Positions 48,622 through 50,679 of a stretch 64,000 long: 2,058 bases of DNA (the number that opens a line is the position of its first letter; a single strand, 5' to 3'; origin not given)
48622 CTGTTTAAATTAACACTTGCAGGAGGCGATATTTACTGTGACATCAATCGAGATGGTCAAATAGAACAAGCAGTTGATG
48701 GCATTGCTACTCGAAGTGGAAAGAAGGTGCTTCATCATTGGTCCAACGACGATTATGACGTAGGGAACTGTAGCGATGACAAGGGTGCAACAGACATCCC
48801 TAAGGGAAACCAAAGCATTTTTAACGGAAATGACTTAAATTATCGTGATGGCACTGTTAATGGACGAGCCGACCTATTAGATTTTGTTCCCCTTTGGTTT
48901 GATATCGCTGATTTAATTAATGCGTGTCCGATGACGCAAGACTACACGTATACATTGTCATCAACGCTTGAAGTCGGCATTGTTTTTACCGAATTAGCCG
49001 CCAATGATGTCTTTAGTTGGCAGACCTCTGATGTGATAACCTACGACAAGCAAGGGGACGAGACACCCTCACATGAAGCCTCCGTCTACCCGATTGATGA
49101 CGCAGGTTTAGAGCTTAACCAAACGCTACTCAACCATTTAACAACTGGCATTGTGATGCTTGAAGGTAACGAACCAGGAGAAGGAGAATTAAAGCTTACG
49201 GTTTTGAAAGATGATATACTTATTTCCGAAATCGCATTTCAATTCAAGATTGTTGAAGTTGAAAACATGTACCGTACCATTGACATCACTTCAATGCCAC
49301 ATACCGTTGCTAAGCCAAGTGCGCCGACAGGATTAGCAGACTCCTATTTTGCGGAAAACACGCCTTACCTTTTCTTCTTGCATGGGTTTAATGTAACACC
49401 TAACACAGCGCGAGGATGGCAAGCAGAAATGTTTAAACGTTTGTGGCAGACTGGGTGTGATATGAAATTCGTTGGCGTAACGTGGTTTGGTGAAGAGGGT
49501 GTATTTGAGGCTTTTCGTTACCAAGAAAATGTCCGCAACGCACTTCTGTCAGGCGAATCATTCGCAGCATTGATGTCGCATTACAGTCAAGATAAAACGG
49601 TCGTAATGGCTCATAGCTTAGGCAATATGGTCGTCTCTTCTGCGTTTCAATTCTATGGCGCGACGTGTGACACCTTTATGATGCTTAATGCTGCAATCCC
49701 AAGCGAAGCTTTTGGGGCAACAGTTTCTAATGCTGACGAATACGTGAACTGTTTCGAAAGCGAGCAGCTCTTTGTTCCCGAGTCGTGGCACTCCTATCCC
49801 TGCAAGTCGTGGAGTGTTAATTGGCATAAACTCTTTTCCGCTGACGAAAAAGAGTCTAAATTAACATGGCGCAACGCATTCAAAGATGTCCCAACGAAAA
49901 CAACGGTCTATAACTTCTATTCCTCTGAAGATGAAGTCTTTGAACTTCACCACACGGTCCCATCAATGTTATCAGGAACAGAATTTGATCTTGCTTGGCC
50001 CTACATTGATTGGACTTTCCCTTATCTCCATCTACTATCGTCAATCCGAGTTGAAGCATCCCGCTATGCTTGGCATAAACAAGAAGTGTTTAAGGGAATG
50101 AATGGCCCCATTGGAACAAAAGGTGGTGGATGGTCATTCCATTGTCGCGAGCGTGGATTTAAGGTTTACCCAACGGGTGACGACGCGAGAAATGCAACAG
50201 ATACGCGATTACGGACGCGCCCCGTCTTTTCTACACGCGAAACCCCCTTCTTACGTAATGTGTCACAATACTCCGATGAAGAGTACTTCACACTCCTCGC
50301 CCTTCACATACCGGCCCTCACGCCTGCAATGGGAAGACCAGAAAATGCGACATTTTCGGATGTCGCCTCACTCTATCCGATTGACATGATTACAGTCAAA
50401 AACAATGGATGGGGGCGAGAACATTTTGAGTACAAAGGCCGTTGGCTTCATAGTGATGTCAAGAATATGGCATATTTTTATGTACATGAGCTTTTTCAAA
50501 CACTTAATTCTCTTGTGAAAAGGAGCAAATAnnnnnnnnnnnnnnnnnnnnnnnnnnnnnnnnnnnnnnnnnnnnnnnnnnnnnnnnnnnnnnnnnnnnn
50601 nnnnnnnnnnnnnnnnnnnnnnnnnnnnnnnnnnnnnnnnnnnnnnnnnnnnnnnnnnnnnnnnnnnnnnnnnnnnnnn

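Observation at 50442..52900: Tandem cassette: the giant gene's 3' end, then a lipoprotein gene, repeated twice with a third partial 3'-end copy; N-terminal domains of the paralogs have diverged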

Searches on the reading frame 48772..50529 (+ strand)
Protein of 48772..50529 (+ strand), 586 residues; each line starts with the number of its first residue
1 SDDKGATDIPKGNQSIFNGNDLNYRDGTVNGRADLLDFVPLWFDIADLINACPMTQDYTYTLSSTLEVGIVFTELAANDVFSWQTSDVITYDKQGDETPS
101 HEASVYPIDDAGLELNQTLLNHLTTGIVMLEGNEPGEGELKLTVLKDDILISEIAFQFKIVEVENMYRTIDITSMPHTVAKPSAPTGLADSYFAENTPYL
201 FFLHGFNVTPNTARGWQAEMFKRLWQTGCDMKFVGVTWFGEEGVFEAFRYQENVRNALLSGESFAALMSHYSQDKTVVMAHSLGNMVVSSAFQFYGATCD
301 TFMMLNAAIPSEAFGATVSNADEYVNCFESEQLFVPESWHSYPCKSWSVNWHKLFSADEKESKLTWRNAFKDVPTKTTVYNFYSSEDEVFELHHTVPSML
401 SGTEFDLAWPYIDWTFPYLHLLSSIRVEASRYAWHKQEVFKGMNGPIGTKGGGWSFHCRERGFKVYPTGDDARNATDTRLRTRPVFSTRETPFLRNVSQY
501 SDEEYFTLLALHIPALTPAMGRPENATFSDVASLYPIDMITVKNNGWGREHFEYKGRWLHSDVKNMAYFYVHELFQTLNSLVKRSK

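Call 26: find_homologous_proteins(query=window:48772-50529:+)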
Query window:48772-50529:+ (586 aa): 342 proteins with E <= 0.001 among 5785 candidates; the best 120 are listed.
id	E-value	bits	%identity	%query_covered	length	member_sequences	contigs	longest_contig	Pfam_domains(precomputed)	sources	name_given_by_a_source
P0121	4.4e-87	311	35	98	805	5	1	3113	PF12697.14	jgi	jgi:hypothetical protein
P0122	1.0e-86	310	34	99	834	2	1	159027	-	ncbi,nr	ncbi:MAG TPA: hypothetical protein DCZ95_10240, partial [Verrucomicrobia bacterium]|nr:hypothetical 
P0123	2.7e-85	305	35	99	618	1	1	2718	-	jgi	jgi:hypothetical protein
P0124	6.3e-84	301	34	99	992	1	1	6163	PF18884.6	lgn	-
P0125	1.9e-83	299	33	99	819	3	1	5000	PF02368.25,PF26918.1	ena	-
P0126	2.1e-83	299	35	94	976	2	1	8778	-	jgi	jgi:hypothetical protein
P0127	2.7e-82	295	35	98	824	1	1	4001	-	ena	-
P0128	7.8e-82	294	34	99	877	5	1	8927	-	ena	-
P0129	1.1e-81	293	34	98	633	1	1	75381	-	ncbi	-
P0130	9.6e-81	290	33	98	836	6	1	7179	PF12697.14,PF18884.6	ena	-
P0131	4.2e-80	288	33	98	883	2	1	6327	PF18884.6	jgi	-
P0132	1.3e-79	286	34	94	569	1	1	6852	-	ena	-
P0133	2.3e-79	286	34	98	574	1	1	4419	PF12697.14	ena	-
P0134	1.8e-78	283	34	100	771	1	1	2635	-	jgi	jgi:hypothetical protein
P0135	6.4e-77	277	32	94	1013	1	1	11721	-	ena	-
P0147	6.2e-71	258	32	98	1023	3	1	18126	-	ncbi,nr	ncbi:MAG: alpha/beta hydrolase, partial [Kiritimatiellae bacterium]|nr:alpha/beta hydrolase [Kiritim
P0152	1.9e-69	253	33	98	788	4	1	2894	PF05593.20,PF25023.2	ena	-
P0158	1.6e-68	250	34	95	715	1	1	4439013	-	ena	-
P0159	7.1e-68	248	32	96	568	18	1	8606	PF05990.19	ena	-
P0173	2.5e-63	233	30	96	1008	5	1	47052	-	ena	-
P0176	9.2e-62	227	32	95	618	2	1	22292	PF05990.19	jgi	-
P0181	2.7e-60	223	31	85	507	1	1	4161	PF05990.19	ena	-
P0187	2.7e-59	219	33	77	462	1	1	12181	PF12697.14,PF05990.19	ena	-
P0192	4.7e-58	215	38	65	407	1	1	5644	PF05990.19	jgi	-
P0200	1.2e-56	211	32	78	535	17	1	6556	PF05990.19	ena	-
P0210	3.8e-55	206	34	66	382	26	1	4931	PF12697.14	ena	-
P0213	1.6e-54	204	28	98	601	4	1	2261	PF12697.14,PF05990.19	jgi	jgi:pimeloyl-ACP methyl ester carboxylesterase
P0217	1.2e-53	201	35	65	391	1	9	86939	PF12697.14,PF05990.19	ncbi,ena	-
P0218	1.8e-53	200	37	65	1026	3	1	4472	-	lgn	-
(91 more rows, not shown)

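Call 32: search_protein_families(library=pfam, proteins=[P0152, P0125, P0124, P0122, P0147, P0173, P0218, P0159, P0210], max_evalue=0.01)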
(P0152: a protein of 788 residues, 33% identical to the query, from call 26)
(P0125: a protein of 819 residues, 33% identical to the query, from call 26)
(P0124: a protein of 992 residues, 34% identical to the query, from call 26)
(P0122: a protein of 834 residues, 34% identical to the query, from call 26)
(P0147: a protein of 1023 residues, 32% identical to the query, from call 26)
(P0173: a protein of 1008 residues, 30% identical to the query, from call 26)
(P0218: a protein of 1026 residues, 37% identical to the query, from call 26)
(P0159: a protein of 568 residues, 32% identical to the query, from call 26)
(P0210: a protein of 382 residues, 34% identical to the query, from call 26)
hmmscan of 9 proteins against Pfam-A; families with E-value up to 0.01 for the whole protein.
P0152 (788 aa): 2 families
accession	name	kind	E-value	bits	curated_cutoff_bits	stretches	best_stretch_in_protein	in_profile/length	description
PF05593.20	RHS_repeat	-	7.2e-10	39.5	22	1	27-63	2-35/38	RHS Repeat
PF25023.1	TEN_YD-shell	-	0.0035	15.9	50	1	27-109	605-695/909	Teneurin YD-shell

P0125 (819 aa): 4 families
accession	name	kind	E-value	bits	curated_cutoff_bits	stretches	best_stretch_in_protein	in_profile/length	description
PF02368.24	Big_2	-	1.1e-07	32.1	22.8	1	191-221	38-68/79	Bacterial Ig-like domain (group 2)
PF13629.12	T2SS-T3SS_pil_N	-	0.0014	18.8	23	1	203-233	40-71/72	Pilus formation protein N terminal region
PF12697.13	Abhydrolase_6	-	0.0019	19.3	26.3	1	469-644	1-157/217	Alpha/beta hydrolase family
PF22359.2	Big-like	-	0.0046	17.6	27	1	193-217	7-31/48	Bacterial Ig-like domain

P0124 (992 aa): 2 families
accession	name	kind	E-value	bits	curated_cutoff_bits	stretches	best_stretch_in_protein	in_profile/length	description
PF18884.5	TSP3_bac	-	3.5e-08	33.6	25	0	190-212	1-22/22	Bacterial TSP3 repeat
PF05990.18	DUF900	-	0.00041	20.3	20.5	1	630-733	13-116/232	Alpha/beta hydrolase of unknown function (DUF900)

P0122 (834 aa): 2 families
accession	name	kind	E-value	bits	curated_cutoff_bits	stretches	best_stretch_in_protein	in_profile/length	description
PF12697.13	Abhydrolase_6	-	0.0048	18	26.3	1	483-670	1-168/217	Alpha/beta hydrolase family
PF05990.18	DUF900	-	0.0073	16.2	20.5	0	482-581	21-119/232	Alpha/beta hydrolase of unknown function (DUF900)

P0147 (1023 aa): 2 families
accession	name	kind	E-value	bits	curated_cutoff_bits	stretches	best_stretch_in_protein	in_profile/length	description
PF05990.18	DUF900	-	3.2e-05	23.9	20.5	1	634-734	22-114/232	Alpha/beta hydrolase of unknown function (DUF900)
PF12697.13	Abhydrolase_6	-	7e-05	24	26.3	1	634-808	1-124/217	Alpha/beta hydrolase family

P0173 (1008 aa): 1 family
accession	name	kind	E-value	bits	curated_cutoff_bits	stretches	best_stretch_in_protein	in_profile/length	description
PF12697.13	Abhydrolase_6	-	0.00018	22.7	26.3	1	632-794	1-152/217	Alpha/beta hydrolase family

P0218 (1026 aa): 2 families
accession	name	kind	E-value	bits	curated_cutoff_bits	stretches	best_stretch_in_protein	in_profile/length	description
PF02369.22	Big_1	-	0.00011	22.7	34.9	0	470-517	17-64/93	Bacterial Ig-like domain (group 1)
PF13620.12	CarboxypepD_reg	-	0.0028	18.4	32.3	0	113-175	2-61/82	Carboxypeptidase regulatory-like domain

P0159 (568 aa): 1 family
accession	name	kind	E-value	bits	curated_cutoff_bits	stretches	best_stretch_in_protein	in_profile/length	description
PF05990.18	DUF900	-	7.2e-06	26.1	20.5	1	189-282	22-114/232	Alpha/beta hydrolase of unknown function (DUF900)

P0210 (382 aa): 5 families
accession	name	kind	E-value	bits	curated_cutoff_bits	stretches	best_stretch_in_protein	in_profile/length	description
PF12697.13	Abhydrolase_6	-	3.5e-06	28.3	26.3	1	23-194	1-155/217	Alpha/beta hydrolase family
PF05990.18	DUF900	-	0.0005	20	20.5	1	16-120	15-120/232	Alpha/beta hydrolase of unknown function (DUF900)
PF00561.26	Abhydrolase_1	-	0.00058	20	25.8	1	93-141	68-114/245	alpha/beta hydrolase fold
PF12146.15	Hydrolase_4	-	0.0035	17.1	27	1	95-132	77-114/239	Serine aminopeptidase, S33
PF06821.19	Ser_hydrolase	-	0.0082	16.5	22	0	84-128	45-91/172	Serine hydrolase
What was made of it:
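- On Pfam DUF900 (PF05990) alpha/beta hydrolases: Relatives P0147 (23.9) and P0159 (26.1) pass (call 32).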

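Call 37: predict_structure(alignment_id=A3)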
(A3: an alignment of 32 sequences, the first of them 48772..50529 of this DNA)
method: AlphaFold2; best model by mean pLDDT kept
length: 586 residues; sequences in the alignment: 32
mean_pLDDT: 81.0   pTM: 0.85
mean pLDDT of the five models: 81.0, 79.9, 77.2, 77.1, 73.6
residues with pLDDT >= 90: 202; 70-90: 275; 50-70: 59; < 50: 50
segments of 3 or more residues with pLDDT < 50: 1-22, 319-321, 406-427
pLDDT, mean of each block of 10 residues (from residue 1): 26 35 69 88 89 88 93 89 90 89 91 89 87 89 94 92 90 74 83 87 89 88 90 93 67 92 94 92 96 94 94 70 54 83 87 87 89 90 90 84 54 37 50 88 78 76 71 88 81 66 89 89 63 82 79 76 86 93 71
secondary structure, 60 per line:
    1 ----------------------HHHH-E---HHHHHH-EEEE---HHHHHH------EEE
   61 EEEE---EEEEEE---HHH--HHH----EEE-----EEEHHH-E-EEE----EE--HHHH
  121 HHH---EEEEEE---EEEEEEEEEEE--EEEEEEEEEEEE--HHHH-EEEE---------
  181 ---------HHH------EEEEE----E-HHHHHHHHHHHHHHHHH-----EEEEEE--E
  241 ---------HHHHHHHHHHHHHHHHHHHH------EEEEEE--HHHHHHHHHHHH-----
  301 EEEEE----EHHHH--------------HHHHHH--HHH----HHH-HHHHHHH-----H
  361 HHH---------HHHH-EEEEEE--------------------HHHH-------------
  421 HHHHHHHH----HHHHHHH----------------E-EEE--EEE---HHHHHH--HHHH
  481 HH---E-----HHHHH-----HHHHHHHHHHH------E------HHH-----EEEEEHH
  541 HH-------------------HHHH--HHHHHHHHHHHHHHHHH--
elements in order: H23-26 H32-37 E39-42 H46-51 E58-64 E68-73 E89-91 E97-99 E106-108 H117-123 E127-132 E136-146 E149-160 H163-166 E168-171 E199-203 H210-226 E232-237 H250-269 E276-281 H284-295 E301-305 H311-314 H329-334 H348-354 H360-363 H373-376 E378-383 H404-407 H421-428 H433-439 E458-460 E463-465 H469-474 H477-482 H492-496 H502-512 E534-538 H539-542 H562-565 H568-584

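Call 40: search_solved_structures(query=A3, max_evalue=1)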
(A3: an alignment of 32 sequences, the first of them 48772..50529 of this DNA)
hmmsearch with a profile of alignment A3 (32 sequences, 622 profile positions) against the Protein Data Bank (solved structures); distinct sequences matched with E-value up to 1: 5.
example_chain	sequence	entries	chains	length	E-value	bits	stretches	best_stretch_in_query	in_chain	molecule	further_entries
1bu8_A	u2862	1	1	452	0.0045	18.6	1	242-355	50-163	PROTEIN (PANCREATIC LIPASE RELATED PROTEIN 2)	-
1gpl_A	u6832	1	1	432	0.025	16.2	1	252-349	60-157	RP2 LIPASE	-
1w52_X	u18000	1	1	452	0.1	14.1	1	251-349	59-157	PANCREATIC LIPASE RELATED PROTEIN 2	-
2ppl_A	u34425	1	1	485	0.11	14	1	256-355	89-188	Pancreatic lipase-related protein 1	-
1eth_A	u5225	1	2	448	0.16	13.5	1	233-349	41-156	TRIACYLGLYCEROL ACYL-HYDROLASE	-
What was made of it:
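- On T6SS Tle/Tli lipase effector-immunity pairs: The profile search of PDB sequences finds only weak pancreatic-lipase matches, and not Tle structures (call 40).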

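Call 45: fold_search(model_id=the predicted structure, library=pdb)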
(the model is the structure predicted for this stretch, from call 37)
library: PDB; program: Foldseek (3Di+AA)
matches with E <= 10: 1646; with E <= 0.001: 9
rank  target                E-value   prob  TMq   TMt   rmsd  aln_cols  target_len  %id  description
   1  6tj2_A                1.4e-04  1.00  0.17  0.36  13.0       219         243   16  Extracellular alpha/beta-hydrolase from Paenibacillus species shares structural and functional homology to Tobacco Sal (released 2020-04-22)
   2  6tj2_C                2.9e-04  0.99  0.15  0.33  13.8       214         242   14  Extracellular alpha/beta-hydrolase from Paenibacillus species shares structural and functional homology to Tobacco Sal (released 2020-04-22)
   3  5jvk_A                4.8e-04  0.77  0.13  0.15  13.4       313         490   10  Structural insights into a family 39 glycoside hydrolase from the gut symbiont Bacteroides cellulosilyticus WH2. (released 2016-12-07)
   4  5l7r_A                4.8e-04  0.63  0.14  0.14  15.5       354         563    9  Crystal structure of BvGH123 (released 2017-03-22)
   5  9bey                  5.7e-04  0.23  0.11  0.09  18.9       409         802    9  Structure of a lambda-carrageenan active GH2 A in complex with inhibitor (released 2025-08-27)
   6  2oxe_A                6.0e-04  1.00  0.16  0.21   3.8       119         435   20  Structure of the Human Pancreatic Lipase-related Protein 2 (released 2007-03-27)
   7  5l7u_B                6.8e-04  0.60  0.15  0.15  14.6       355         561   10  Crystal structure of BvGH123 with bound GalNAc (released 2017-03-22)
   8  8q2h                  8.0e-04  0.23  0.10  0.06  22.1       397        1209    8  beta-galactosidase from Bacillus circulans (released 2024-10-16)
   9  5l7v_B                8.5e-04  0.60  0.15  0.15  14.5       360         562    9  Crystal Structure of BvGH123 with bond transition state analog Galthiazoline. (released 2017-03-22)
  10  8b6s_B                1.3e-03  0.75  0.15  0.17  17.6       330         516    9  X-ray structure of the haloalkane dehalogenase HaloTag7 fusion to the green fluorescent protein GFP (ChemoG1) labeled  (released 2023-07-26)
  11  8pi1_H                1.3e-03  1.00  0.13  0.25   6.5       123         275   16  Bicyclic INCYPRO Pseudomonas fluorescens esterase (released 2023-11-01)
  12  5t88_A                1.4e-03  0.51  0.17  0.16  18.1       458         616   12  Prolyl oligopeptidase from Pyrococcus furiosus (released 2017-09-06)
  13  6azb_A                1.6e-03  0.97  0.17  0.34  14.4       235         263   15  Crystal structure of Physcomitrella patens KAI2-like E (released 2019-02-06)
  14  6wpx_A                1.8e-03  1.00  0.19  0.24   7.6       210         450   11  Crystal structure of Bacillus licheniformis lipase BlEst2 in propetide form (released 2021-06-09)
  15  1hpl_A                1.8e-03  0.99  0.15  0.19   6.4       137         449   16  HORSE PANCREATIC LIPASE. THE CRYSTAL STRUCTURE AT 2.3 ANGSTROMS RESOLUTION (released 1994-05-31)
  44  9g8u_A                3.8e-03  0.99  0.14  0.26   5.9       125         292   14  Structure of the LipA:LipB complex from Acinetobacter baumannii (released 2025-02-19)
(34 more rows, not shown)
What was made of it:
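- Lipase/foldase operons are a known precedent; the LipA:LipB complex 9g8u appears among the Foldseek hits of the hydrolase (call 45).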

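Call 71: find_encoding_contigs(protein=P0217, flank=5000, max_places=3)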
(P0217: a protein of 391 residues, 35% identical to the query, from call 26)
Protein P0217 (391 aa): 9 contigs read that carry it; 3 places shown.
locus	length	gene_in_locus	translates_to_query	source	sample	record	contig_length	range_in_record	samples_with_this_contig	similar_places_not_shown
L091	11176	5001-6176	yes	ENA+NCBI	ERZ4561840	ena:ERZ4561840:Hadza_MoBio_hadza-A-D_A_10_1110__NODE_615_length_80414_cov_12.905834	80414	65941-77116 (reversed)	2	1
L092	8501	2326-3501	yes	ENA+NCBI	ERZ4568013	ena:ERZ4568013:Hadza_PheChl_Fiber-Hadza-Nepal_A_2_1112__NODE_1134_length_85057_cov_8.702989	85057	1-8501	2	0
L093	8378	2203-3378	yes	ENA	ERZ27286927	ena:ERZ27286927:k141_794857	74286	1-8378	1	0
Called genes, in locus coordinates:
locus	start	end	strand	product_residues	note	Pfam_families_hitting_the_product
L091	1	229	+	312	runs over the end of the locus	-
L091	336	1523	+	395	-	-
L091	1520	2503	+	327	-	PF13620:CarboxypepD_reg (weak)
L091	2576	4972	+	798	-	PF01555:N6_N4_Mtase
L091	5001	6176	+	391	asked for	PF05990:DUF900 (weak), PF12697:Abhydrolase_6 (weak)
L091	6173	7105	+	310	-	-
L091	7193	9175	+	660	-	PF01555:N6_N4_Mtase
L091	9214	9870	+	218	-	PF13366:PDDEXK_3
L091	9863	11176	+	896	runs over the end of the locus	PF04851:ResIII, PF00270:DEAD (faint)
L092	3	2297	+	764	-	?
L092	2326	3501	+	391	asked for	PF05990:DUF900 (weak), PF12697:Abhydrolase_6 (weak)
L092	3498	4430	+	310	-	-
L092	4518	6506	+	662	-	PF01555:N6_N4_Mtase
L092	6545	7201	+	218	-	PF13366:PDDEXK_3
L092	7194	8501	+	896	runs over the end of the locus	PF04851:ResIII, PF00270:DEAD (faint)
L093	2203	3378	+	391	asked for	PF05990:DUF900 (weak), PF12697:Abhydrolase_6 (weak)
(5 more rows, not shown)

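Call 72: find_encoding_contigs(protein=P0158, flank=6000, max_places=2)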
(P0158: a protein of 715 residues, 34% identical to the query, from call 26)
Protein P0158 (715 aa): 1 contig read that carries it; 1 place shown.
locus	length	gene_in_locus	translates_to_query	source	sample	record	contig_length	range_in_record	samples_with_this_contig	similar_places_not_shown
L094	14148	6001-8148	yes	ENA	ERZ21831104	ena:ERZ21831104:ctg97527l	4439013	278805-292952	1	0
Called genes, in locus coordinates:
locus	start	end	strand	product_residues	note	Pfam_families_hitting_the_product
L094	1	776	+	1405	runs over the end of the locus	-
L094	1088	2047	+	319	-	-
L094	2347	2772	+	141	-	-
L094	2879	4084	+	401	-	-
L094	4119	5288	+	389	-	PF07470:Glyco_hydro_88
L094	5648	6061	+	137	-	-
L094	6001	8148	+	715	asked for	-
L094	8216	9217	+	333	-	-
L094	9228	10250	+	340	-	-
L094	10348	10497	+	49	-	-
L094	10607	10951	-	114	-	PF08274:Zn_Ribbon_YjdM, PF03831:YjdM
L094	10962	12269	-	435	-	PF15892:BNR_4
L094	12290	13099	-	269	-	-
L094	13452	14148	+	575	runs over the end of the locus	PF28492:Beta_helix_4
